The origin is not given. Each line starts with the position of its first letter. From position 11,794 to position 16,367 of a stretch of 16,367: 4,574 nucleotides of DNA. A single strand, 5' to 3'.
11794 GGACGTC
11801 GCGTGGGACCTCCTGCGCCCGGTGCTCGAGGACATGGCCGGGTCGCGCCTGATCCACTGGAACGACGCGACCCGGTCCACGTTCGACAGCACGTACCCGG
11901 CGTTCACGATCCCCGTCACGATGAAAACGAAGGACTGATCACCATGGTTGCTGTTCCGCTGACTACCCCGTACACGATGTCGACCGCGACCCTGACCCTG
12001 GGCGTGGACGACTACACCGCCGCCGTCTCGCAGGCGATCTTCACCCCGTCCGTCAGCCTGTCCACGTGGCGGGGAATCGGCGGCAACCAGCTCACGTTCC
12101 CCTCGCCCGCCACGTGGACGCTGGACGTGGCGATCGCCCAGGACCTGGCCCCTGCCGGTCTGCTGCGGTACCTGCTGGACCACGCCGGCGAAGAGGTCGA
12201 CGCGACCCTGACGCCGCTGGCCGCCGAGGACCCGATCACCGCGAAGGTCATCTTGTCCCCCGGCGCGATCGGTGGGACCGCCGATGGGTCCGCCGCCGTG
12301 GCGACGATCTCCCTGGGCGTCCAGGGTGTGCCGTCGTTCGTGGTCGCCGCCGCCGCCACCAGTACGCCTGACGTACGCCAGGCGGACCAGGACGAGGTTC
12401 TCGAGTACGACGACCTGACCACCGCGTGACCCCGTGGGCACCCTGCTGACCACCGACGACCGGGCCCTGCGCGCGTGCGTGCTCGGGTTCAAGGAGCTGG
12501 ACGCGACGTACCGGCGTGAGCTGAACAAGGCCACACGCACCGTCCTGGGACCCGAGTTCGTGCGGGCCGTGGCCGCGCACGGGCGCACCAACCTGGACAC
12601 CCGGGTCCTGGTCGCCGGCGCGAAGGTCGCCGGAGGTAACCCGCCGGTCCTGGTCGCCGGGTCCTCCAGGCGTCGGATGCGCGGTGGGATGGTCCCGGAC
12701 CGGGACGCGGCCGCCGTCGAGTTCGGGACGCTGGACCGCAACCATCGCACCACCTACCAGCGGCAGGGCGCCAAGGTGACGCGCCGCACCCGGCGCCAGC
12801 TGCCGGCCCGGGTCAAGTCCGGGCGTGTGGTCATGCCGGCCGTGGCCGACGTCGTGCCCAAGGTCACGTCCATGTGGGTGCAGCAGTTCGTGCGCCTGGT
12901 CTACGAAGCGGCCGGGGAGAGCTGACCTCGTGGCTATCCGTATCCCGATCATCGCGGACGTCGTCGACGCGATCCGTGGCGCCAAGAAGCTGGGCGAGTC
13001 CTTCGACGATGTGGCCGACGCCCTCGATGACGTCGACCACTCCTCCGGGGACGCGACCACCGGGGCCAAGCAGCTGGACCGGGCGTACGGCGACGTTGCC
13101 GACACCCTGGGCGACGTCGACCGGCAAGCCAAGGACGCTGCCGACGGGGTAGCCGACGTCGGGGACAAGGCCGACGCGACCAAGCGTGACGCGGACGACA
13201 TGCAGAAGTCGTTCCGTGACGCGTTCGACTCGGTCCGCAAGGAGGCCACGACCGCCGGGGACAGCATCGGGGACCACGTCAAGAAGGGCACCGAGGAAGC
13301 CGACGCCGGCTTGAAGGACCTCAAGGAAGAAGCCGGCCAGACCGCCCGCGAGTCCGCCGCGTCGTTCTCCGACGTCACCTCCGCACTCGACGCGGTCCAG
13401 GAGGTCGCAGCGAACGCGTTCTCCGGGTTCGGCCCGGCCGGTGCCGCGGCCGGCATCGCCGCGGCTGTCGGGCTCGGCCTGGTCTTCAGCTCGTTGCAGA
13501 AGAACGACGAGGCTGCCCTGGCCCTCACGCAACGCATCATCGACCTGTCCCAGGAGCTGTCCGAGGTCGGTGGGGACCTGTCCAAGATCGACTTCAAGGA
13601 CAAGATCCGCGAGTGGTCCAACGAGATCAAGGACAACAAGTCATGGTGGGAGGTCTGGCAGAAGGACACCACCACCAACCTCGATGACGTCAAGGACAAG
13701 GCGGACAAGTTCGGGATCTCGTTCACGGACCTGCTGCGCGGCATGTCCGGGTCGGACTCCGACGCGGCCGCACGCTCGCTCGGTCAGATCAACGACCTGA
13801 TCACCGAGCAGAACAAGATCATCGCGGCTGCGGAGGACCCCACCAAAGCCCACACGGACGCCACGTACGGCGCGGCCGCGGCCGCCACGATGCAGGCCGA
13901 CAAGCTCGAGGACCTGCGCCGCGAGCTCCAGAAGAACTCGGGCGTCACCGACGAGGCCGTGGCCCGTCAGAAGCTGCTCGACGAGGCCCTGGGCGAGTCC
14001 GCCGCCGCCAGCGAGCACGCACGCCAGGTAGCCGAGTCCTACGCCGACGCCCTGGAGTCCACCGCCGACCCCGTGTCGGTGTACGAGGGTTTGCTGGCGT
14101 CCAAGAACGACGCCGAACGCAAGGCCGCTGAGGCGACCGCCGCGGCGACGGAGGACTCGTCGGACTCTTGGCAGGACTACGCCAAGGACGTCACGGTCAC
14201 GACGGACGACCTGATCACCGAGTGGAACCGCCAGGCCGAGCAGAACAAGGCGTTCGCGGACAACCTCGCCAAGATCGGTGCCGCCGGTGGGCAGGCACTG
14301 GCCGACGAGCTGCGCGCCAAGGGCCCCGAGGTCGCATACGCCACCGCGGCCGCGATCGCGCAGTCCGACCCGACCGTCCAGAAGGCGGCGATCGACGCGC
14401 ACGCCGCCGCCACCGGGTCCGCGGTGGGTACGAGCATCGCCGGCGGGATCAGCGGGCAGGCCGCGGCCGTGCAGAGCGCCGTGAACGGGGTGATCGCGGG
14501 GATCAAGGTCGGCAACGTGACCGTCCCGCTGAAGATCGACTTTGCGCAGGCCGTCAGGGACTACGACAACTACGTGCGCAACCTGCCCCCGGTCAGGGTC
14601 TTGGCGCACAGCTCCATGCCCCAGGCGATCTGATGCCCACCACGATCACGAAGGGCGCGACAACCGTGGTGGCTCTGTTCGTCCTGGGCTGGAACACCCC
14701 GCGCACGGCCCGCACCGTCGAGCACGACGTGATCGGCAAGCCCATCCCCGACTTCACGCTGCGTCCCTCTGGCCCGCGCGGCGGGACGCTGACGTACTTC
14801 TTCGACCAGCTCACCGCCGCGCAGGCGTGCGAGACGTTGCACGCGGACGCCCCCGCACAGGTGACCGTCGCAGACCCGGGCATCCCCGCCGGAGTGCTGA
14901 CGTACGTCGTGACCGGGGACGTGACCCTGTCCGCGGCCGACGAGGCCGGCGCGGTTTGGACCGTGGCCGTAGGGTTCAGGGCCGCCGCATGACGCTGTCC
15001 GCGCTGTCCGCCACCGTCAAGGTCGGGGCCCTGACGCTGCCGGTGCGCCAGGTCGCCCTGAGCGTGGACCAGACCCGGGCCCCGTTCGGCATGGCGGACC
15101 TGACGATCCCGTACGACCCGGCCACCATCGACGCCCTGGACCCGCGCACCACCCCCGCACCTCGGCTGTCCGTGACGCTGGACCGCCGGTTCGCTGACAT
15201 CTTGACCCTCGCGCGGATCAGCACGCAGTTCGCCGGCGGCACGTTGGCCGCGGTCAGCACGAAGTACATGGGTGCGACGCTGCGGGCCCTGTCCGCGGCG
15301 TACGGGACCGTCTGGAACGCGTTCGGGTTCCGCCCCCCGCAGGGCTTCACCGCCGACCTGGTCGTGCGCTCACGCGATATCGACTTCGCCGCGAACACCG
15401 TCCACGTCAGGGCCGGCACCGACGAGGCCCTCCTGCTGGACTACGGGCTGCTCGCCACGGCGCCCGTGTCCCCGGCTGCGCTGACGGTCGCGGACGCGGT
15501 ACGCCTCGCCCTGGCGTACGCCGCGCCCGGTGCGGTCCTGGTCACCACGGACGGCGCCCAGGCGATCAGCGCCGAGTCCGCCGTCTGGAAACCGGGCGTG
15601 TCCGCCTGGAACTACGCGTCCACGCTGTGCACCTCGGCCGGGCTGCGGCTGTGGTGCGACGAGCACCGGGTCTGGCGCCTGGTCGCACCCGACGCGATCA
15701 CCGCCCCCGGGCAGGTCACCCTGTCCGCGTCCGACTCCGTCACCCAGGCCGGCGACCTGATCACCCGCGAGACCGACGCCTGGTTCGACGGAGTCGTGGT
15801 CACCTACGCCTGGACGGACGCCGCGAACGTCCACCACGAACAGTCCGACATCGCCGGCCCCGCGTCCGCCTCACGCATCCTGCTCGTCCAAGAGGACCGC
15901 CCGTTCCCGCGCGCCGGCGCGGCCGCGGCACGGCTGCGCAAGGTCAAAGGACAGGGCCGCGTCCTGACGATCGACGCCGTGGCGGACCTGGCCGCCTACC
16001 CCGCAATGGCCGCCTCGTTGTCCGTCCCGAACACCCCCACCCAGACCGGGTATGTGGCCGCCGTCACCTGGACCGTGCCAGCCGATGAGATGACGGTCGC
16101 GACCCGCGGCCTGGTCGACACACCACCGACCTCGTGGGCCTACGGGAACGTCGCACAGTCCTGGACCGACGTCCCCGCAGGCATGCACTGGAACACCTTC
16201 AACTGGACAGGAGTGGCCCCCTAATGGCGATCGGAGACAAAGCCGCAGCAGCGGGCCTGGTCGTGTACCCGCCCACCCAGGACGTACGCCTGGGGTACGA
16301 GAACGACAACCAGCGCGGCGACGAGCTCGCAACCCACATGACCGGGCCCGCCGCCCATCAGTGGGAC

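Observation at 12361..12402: Near copies of the same motif in three tail genes, always in the same codon phase and co-oriented with transcription; they form nested inverted pairs with the tandem-HTH gene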

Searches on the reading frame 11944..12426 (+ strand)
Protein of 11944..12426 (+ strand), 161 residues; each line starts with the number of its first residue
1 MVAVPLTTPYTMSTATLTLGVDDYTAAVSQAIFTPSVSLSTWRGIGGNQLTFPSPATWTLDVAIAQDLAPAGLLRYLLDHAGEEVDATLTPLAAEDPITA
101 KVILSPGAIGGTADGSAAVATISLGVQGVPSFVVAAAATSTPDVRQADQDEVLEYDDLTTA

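Call 10: search_protein_families(library=pfam, max_evalue=0.01, proteins=[window:11944-12426:+])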
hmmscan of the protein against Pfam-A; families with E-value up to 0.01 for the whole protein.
seq(161 aa): 0 families

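Call 11: search_protein_families(library=phrogs, max_evalue=0.001, proteins=[window:11944-12426:+])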
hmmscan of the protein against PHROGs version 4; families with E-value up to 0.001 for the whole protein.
seq(161 aa): 1 family
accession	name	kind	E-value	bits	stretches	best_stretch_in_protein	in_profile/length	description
phrog_4574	-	tail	2.4e-07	31.7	1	18-112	17-122/147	major tail protein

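Call 19: find_related_loci(query=window:11944-12426:+, collection=viral_contigs, flank=10000)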
Query seq(161 aa) (161 aa) in viral_contigs; peptide patterns used: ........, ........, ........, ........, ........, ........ (x = any residue, [..] = any of these).
25 stretches matched a pattern, but none encodes a relative of the query by tblastn (E <= 1e-3).

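Call 36: find_homologous_proteins(query=window:11944-12426:+)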
Query seq(161 aa) (161 aa): 66 proteins with E <= 0.001 among 405 candidates.
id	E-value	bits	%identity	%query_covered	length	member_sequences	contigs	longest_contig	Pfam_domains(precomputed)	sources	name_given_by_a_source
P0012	2.7e-93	328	100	100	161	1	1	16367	-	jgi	jgi:hypothetical protein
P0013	6.3e-61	223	74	99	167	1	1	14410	-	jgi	jgi:hypothetical protein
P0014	8.6e-61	223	73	98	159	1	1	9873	-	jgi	jgi:hypothetical protein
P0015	5.4e-60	220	72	98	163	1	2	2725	-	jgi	jgi:hypothetical protein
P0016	2.4e-59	218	74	97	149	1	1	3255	-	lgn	-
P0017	2.4e-59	218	71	100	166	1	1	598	-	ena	-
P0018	4.8e-59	217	77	85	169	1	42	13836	-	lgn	-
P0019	1.4e-57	212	68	99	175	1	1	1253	-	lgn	-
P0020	1.4e-54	202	67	99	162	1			-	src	-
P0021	1.4e-53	199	67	100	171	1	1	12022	-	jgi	jgi:hypothetical protein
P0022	5.0e-52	194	65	99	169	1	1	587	-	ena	-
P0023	7.9e-52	193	73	83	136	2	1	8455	-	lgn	-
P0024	2.3e-49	186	67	93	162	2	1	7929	-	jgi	jgi:hypothetical protein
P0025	4.2e-47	178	77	71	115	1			-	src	-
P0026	7.7e-40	155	58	82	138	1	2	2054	-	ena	-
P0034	1.1e-35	141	51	89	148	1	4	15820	-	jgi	jgi:hypothetical protein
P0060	8.6e-30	122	49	82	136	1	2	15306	-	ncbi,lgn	-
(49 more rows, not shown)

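Call 43: find_encoding_contigs(protein=P0013, flank=10000, max_places=2)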
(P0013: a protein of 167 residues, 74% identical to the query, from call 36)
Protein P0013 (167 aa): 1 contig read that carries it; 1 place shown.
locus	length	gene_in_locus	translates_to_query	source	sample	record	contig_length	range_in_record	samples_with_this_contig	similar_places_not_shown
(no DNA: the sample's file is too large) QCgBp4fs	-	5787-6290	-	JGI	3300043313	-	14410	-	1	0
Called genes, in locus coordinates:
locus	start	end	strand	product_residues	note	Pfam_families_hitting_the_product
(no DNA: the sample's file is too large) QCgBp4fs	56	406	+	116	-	-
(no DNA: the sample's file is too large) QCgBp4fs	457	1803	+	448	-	-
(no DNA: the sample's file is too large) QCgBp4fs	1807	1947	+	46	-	-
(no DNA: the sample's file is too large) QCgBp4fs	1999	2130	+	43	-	-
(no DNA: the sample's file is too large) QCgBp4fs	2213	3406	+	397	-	PF04860:Phage_portal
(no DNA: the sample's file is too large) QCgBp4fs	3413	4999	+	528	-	PF04586:Peptidase_S78 (weak)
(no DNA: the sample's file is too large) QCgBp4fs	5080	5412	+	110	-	-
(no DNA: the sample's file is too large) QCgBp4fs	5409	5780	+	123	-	-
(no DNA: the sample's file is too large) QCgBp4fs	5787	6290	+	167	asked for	-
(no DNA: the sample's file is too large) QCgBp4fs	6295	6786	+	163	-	-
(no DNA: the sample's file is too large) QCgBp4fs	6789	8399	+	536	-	-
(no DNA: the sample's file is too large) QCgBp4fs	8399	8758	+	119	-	-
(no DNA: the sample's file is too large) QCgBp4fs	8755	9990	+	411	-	-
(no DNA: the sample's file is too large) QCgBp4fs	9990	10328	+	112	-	-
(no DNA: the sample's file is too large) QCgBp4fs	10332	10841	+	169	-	-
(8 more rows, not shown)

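Call 44: find_encoding_contigs(protein=P0021, flank=10000, max_places=2)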
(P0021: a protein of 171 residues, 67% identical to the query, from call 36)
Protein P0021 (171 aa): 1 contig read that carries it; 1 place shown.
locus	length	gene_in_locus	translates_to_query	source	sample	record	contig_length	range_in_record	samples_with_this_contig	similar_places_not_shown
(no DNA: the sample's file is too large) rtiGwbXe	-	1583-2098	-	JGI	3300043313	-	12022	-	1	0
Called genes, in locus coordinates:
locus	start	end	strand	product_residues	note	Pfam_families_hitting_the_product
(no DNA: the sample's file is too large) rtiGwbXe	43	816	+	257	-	PF25209:Phage_capsid_4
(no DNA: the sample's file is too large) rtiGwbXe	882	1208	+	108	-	-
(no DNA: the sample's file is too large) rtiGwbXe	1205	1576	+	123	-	-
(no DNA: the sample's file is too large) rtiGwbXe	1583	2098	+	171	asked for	-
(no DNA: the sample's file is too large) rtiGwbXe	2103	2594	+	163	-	-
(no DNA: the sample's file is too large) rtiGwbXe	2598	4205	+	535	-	-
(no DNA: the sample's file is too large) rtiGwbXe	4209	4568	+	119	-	-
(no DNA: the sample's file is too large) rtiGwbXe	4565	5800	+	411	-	-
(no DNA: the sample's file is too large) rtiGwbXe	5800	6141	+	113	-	-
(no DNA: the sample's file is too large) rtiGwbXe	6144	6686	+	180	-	-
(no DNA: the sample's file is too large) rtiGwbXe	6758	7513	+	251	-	-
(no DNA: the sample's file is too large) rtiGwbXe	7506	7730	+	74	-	-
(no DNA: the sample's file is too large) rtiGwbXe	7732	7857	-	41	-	-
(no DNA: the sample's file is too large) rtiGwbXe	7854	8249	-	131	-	-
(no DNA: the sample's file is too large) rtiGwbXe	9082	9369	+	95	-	-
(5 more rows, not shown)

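Call 46: search_dna_similar(query=window:11944-12426:+, collection=phages, mode=protein, max_evalue=0.001, max_rows=30)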
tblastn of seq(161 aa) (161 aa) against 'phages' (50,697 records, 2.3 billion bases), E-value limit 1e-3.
Records with a match: 3; places in all: 3; records where one place covers at least 80% of the query: 1.
Best place of each record, by identity: <60% 3.
By first word of the organism name: Arthrobacter 2; Caudoviricetes 1.
By host as written in the record: Arthrobacter globiformis B-2979 2; Bos mutus 1.
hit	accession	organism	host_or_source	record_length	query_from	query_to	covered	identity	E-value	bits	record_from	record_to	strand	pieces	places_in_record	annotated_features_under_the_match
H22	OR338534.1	Caudoviricetes sp.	Bos mutus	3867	1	135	84%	30.7%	2e-9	61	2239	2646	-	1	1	none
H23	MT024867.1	Arthrobacter phage BlueFeather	Arthrobacter globiformis B-2979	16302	12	130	74%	32.8%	6e-4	45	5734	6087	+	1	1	8: major tail protein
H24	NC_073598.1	Arthrobacter phage BlueFeather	Arthrobacter globiformis B-2979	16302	12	130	74%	32.8%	6e-4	45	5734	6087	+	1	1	8: major tail protein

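Call 77: find_encoding_contigs(protein=P0018, flank=10000, max_places=2)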
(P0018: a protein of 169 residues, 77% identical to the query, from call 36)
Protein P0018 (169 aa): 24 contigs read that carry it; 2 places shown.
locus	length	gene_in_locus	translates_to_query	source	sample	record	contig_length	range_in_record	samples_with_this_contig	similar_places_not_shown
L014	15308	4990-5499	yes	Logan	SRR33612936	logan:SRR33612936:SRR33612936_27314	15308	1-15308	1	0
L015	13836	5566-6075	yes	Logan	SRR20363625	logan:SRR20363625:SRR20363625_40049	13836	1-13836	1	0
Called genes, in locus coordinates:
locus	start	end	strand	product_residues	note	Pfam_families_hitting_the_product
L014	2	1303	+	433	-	?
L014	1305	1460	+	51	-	-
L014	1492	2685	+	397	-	PF04860:Phage_portal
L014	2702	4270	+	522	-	PF04586:Peptidase_S78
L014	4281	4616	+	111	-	-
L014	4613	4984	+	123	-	-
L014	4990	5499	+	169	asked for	-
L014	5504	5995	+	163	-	-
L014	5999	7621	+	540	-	-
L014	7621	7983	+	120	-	-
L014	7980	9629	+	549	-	-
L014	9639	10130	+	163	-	-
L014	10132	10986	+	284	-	-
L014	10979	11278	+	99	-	-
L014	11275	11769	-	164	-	PF12728:HTH_17 (faint)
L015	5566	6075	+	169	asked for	-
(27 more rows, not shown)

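Call 78: find_encoding_contigs(protein=P0014, flank=10000, max_places=2)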
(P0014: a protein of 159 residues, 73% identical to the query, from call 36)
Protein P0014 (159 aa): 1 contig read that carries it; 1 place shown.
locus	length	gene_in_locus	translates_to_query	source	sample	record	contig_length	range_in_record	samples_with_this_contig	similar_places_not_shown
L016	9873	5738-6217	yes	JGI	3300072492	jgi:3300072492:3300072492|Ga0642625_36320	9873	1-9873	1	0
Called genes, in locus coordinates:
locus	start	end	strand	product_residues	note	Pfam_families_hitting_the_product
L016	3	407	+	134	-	?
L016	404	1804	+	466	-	PF03237:Terminase_6N (weak)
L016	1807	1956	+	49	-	-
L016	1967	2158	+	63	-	-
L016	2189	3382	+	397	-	PF04860:Phage_portal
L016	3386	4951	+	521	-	PF04586:Peptidase_S78 (weak)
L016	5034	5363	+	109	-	-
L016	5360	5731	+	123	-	-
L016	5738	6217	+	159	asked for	-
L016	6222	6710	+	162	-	-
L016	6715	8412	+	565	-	-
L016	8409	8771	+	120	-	-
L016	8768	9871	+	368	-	?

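Call 90: find_encoding_contigs(protein=P0060, flank=10000, max_places=1)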
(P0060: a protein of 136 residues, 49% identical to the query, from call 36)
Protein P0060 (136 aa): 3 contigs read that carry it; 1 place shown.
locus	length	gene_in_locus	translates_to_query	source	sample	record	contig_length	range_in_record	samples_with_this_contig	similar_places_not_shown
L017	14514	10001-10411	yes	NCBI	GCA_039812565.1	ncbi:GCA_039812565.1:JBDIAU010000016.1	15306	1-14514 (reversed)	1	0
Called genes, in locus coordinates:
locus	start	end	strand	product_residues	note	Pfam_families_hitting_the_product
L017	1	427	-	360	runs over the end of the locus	PF26003:Integrase_N_phage, PF00589:Phage_integrase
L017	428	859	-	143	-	-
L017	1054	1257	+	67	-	PF12728:HTH_17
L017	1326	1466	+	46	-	-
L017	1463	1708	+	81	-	-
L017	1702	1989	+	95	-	-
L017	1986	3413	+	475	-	PF08706:D5_N, PF19263:DUF5906 (weak)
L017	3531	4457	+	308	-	PF24906:Zf_WRKY19 (weak)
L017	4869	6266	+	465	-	-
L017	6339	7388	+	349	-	PF04860:Phage_portal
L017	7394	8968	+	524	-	-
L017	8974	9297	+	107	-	-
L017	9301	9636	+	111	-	-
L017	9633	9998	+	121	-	-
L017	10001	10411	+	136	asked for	-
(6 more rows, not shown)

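Call 91: find_encoding_contigs(protein=P0034, flank=10000, max_places=1)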
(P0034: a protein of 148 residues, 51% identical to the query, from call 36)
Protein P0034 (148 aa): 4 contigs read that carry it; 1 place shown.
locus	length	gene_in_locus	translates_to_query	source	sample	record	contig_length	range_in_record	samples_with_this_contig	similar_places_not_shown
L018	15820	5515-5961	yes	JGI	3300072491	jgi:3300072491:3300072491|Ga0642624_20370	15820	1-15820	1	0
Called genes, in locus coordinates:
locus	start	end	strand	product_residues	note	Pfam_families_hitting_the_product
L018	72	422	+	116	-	-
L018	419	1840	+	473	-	-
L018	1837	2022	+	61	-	-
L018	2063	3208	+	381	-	PF04860:Phage_portal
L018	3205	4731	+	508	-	PF04586:Peptidase_S78 (weak)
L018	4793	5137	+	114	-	-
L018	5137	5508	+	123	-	-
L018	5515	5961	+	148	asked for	-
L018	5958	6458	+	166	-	-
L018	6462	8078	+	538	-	-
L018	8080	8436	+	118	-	-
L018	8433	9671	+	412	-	-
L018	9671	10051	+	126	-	-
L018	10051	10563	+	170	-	-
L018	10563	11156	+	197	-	-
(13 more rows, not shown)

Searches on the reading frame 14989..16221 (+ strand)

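Call 11: search_protein_families(library=phrogs, max_evalue=0.001, proteins=[window:14989-16221:+])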
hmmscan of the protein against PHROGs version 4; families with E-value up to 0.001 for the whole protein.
seq(411 aa): 1 family
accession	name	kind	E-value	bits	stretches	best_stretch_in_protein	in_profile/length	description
phrog_1887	-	tail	0.00039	20.5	1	129-271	398-538/670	tail protein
